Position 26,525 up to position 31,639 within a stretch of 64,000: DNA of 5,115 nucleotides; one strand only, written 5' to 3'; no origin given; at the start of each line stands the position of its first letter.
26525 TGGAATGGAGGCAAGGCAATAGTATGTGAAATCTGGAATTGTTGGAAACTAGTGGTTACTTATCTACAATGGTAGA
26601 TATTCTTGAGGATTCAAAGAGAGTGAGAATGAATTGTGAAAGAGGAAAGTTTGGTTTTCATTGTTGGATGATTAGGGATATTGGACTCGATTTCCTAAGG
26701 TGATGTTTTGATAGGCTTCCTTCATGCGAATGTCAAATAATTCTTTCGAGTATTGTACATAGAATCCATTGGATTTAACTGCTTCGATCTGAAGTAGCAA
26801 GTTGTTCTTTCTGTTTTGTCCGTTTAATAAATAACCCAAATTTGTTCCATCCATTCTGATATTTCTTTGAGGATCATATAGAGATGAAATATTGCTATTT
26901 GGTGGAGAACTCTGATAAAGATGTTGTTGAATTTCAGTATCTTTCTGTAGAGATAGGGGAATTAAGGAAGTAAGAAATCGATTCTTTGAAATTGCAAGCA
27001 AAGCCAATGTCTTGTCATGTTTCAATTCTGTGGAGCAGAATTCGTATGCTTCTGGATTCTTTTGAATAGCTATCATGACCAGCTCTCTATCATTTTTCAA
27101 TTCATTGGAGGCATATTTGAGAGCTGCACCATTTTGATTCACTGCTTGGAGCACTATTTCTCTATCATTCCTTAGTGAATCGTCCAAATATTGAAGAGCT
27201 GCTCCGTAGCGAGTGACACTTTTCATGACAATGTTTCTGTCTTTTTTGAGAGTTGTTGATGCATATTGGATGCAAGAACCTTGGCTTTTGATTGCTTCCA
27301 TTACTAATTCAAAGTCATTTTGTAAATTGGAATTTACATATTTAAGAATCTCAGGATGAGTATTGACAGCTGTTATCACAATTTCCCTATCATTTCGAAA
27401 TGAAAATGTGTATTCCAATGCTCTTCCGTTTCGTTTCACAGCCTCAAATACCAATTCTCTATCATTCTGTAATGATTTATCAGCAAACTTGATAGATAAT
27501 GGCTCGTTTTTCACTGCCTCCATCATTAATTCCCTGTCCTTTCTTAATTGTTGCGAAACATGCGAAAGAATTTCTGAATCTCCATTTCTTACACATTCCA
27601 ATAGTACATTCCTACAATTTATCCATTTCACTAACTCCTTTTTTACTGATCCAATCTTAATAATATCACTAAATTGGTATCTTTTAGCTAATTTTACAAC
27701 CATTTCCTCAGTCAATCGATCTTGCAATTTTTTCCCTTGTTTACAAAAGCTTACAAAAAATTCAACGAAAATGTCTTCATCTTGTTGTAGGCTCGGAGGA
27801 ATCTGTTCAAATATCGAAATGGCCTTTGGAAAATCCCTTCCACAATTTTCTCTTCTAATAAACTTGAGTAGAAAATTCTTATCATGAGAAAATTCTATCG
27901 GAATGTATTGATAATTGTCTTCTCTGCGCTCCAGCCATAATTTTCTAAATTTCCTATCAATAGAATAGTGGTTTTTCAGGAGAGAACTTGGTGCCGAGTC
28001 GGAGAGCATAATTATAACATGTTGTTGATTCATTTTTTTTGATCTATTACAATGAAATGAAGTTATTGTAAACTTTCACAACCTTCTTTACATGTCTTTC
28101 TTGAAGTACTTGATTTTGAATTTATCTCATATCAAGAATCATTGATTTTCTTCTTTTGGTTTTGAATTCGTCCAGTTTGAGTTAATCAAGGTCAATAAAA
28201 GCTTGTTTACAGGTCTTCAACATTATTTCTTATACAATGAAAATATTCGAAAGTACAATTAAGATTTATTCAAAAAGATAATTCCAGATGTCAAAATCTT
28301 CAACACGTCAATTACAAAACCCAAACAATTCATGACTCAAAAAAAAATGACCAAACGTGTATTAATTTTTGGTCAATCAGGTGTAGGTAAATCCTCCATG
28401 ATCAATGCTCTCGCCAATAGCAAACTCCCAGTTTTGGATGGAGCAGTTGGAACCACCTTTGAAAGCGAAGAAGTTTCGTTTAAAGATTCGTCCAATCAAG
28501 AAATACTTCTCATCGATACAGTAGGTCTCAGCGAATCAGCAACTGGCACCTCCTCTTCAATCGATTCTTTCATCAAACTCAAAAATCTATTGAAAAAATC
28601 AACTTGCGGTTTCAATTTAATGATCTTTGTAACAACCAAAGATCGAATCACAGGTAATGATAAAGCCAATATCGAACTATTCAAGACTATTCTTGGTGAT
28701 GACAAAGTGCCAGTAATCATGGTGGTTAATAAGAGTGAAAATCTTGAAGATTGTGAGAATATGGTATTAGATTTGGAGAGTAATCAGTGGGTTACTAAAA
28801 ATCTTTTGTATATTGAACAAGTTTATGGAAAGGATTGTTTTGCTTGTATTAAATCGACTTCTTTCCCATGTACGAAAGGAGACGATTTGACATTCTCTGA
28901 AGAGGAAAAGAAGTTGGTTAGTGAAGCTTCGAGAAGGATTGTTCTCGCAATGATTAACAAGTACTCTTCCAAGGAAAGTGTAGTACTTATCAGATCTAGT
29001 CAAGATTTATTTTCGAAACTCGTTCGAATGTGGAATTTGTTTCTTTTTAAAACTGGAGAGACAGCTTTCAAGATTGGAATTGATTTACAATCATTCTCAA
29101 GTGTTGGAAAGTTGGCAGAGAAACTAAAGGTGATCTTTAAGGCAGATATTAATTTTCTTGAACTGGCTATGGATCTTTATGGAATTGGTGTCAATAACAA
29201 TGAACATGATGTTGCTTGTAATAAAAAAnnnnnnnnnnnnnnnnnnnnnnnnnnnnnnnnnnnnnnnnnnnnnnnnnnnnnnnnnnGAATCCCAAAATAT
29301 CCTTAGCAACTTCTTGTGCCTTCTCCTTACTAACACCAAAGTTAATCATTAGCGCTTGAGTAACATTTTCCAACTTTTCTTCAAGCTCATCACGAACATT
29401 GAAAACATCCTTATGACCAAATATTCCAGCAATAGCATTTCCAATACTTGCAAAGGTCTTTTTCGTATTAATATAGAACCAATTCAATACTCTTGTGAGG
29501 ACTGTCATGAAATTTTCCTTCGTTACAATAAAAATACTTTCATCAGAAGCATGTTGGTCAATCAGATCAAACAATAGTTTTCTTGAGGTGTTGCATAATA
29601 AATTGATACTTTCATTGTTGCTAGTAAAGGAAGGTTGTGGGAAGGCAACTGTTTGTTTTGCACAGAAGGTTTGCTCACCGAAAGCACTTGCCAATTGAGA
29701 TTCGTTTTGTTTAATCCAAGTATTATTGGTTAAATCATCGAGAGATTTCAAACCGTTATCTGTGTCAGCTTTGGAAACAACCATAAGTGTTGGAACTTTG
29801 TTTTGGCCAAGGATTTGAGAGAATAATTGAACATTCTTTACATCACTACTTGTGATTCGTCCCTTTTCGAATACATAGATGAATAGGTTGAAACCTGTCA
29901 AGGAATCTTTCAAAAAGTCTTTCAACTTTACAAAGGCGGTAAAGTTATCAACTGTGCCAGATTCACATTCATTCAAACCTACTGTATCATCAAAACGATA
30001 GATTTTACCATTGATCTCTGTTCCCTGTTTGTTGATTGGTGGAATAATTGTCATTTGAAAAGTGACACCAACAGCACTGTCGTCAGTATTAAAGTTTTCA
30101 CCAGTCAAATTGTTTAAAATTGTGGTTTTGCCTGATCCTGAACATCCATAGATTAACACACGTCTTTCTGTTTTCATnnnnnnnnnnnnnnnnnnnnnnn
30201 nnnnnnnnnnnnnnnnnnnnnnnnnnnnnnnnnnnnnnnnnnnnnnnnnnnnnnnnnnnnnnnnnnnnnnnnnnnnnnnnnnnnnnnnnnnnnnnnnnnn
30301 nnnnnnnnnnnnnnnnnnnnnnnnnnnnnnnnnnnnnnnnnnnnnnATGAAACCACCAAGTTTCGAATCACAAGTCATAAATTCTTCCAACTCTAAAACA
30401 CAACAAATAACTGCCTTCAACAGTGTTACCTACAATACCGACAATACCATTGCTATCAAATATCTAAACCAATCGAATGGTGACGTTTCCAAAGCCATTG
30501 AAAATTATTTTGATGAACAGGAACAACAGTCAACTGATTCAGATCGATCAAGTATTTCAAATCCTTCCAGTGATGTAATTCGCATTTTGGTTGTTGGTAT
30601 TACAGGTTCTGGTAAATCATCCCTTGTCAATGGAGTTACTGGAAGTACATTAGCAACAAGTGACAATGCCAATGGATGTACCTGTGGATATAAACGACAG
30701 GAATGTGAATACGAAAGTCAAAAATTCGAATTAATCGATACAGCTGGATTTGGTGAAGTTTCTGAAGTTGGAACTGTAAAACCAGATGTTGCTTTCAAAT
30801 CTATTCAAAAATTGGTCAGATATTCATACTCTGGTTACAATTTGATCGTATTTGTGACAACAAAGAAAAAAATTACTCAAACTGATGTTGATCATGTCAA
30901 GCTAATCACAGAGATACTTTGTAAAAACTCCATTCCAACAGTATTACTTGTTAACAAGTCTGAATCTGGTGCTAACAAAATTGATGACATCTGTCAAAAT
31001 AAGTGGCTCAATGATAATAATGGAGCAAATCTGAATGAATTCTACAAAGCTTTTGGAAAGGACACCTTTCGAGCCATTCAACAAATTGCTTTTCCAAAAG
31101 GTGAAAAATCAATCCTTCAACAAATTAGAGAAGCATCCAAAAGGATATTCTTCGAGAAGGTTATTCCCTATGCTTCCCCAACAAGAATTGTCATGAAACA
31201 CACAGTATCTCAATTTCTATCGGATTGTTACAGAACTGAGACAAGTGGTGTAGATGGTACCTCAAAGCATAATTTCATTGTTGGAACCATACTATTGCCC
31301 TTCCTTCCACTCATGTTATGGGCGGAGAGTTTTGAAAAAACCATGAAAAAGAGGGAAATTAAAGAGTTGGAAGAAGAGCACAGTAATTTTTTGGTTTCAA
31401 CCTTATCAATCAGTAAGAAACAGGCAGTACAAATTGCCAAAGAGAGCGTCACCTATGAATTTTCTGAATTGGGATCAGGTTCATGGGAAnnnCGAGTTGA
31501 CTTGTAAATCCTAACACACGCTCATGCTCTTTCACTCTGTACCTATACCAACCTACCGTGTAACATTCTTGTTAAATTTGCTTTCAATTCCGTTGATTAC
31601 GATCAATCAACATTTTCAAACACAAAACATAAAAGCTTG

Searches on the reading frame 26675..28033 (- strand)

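Call 55: search_protein_families(library=pfam, proteins=[window:26675-28033:-], max_evalue=0.001)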
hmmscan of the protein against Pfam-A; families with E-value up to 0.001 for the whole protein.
window:26675-28033:- (453 aa): 2 families
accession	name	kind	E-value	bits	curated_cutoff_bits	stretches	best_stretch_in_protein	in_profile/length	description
PF13475.11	DUF4116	-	2.4e-78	257.9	24.9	5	265-313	1-49/49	Domain of unknown function (DUF4116)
PF24755.2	SpoVR_C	-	1.9e-05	25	27.6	0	183-207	5-29/55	SpoVR-like C-terminal domain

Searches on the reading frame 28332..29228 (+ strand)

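Call 55: search_protein_families(library=pfam, proteins=[window:28332-29228:+], max_evalue=0.001)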
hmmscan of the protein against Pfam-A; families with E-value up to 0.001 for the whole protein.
window:28332-29228:+ (299 aa): 5 families
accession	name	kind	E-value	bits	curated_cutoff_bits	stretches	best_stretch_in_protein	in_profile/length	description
PF01926.29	MMR_HSR1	-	4.3e-13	49.8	21.9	1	9-134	1-113/113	50S ribosome-binding GTPase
PF04548.22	AIG1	-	4.4e-09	36.4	27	1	9-142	2-133/212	AIG1 family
PF03193.22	RsgA_GTPase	-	1.5e-05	25.4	30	1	8-30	107-129/174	RsgA GTPase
PF02421.24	FeoB_N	-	2.9e-05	24.1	27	1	9-140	2-120/156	Ferrous iron transport protein B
PF00350.29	Dynamin_N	-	0.00016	22.2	27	0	10-34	1-26/168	Dynamin family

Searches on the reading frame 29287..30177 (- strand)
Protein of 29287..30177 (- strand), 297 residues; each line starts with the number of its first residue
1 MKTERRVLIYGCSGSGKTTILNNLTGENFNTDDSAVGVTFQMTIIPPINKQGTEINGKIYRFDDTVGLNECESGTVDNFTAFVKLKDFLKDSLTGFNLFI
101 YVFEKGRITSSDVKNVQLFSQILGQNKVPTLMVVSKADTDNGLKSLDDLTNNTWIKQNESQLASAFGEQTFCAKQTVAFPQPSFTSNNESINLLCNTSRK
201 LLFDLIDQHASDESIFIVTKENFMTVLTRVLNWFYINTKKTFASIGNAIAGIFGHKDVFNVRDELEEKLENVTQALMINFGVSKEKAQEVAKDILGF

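Call 55: search_protein_families(library=pfam, proteins=[window:29287-30177:-], max_evalue=0.001)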
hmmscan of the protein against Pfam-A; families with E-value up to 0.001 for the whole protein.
window:29287-30177:- (297 aa): 5 families
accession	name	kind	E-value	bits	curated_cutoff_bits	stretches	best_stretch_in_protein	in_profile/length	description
PF01926.29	MMR_HSR1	-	1.2e-05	25.8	21.9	1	6-136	1-113/113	50S ribosome-binding GTPase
PF04548.22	AIG1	-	2.4e-05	24.2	27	1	6-152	2-140/212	AIG1 family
PF20720.3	nSTAND3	-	0.00034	20.8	27.2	1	2-92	15-101/155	Novel STAND NTPase 3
PF08477.19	Roc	-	0.00041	21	27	0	6-70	1-68/119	Ras of Complex, Roc, domain of DAPkinase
PF13401.12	AAA_22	-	0.00088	20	27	0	3-38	4-39/130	AAA domain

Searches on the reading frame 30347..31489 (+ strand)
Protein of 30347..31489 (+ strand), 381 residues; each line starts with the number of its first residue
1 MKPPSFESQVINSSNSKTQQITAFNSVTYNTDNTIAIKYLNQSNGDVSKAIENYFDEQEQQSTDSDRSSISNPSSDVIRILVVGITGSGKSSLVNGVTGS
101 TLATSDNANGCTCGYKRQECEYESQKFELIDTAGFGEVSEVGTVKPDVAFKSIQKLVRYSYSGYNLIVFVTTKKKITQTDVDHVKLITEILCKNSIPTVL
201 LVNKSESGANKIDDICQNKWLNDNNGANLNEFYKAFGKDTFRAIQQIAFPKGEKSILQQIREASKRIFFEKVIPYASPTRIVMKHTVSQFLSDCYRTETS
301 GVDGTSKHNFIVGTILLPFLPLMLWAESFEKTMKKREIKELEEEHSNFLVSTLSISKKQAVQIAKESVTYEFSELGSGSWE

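Call 3: search_protein_families(library=pfam, proteins=[window:30347-31489:+], max_evalue=1)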
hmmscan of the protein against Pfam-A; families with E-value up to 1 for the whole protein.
window:30347-31489:+ (381 aa): 20 families
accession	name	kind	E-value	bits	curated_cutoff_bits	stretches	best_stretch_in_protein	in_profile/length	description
PF01926.29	MMR_HSR1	-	3.5e-13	50.1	21.9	1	79-204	1-113/113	50S ribosome-binding GTPase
PF04548.22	AIG1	-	5.7e-12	45.8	27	1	79-217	2-139/212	AIG1 family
PF14555.12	UBA_4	-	9.8e-09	35.3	21.8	1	19-60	2-42/43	UBA-like domain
PF02421.24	FeoB_N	-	2.1e-05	24.5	27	1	79-141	2-63/156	Ferrous iron transport protein B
PF00005.33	ABC_tran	-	0.00062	20.8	25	1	80-108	14-42/137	ABC transporter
PF00071.28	Ras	-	0.0011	19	21.6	1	79-141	1-64/162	Ras family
PF05049.19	IIGP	-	0.0013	18.3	24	1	47-128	4-86/375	Interferon-inducible GTPase (IIGP)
PF00735.24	Septin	-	0.0029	17.3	26.2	1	78-159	5-91/280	Septin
PF08477.19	Roc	-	0.02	15.6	27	1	79-138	1-69/119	Ras of Complex, Roc, domain of DAPkinase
PF13555.12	AAA_29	-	0.069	13.4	27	1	79-97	24-42/61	P-loop containing region of AAA domain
PF00350.29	Dynamin_N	-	0.07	13.6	27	1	80-105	1-27/168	Dynamin family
PF00025.27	Arf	-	0.081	12.8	22.3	1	77-134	14-67/174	ADP-ribosylation factor family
PF20703.3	nSTAND1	-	0.13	12.3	27.1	1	80-95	36-51/379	Novel STAND NTPase 1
PF22032.1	Hen1_N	-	0.15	12.1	27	1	318-367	75-124/222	Hen1 N-terminal domain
PF22566.2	UBA_8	-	0.16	12.2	26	1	32-59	17-44/46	UBA-like domain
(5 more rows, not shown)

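Call 7: list_cluster_members(proteins=[P0001, window:31720-32748:+, window:30347-31489:+])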
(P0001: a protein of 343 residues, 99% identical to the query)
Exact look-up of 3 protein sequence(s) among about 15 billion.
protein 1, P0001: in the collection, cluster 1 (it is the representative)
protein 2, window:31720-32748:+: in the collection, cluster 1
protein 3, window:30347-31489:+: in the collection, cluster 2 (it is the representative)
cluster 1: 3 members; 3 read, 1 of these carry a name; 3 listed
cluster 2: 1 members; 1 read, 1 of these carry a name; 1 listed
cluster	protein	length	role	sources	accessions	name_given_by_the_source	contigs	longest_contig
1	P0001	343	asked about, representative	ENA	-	-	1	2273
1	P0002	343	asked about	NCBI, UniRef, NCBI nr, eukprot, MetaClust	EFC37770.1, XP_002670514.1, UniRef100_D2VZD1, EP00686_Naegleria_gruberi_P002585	predicted protein [Naegleria gruberi] | Predicted protein n=1 Tax=Naegleria gruberi TaxID=5762 RepID=D2VZD1_NAEGR | uncharacterized protein NAEGRDRAFT_74447 [Naegleria gruberi]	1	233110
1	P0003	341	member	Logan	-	-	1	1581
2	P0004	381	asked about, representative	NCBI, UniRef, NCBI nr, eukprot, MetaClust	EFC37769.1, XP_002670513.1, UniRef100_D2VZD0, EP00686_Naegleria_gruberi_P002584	GTP-binding protein [Naegleria gruberi] | GTP-binding protein n=1 Tax=Naegleria gruberi TaxID=5762 RepID=D2VZD0_NAEGR | XP_002670513.1 GTP-binding protein [Naegleria gruberi strain NEG-M]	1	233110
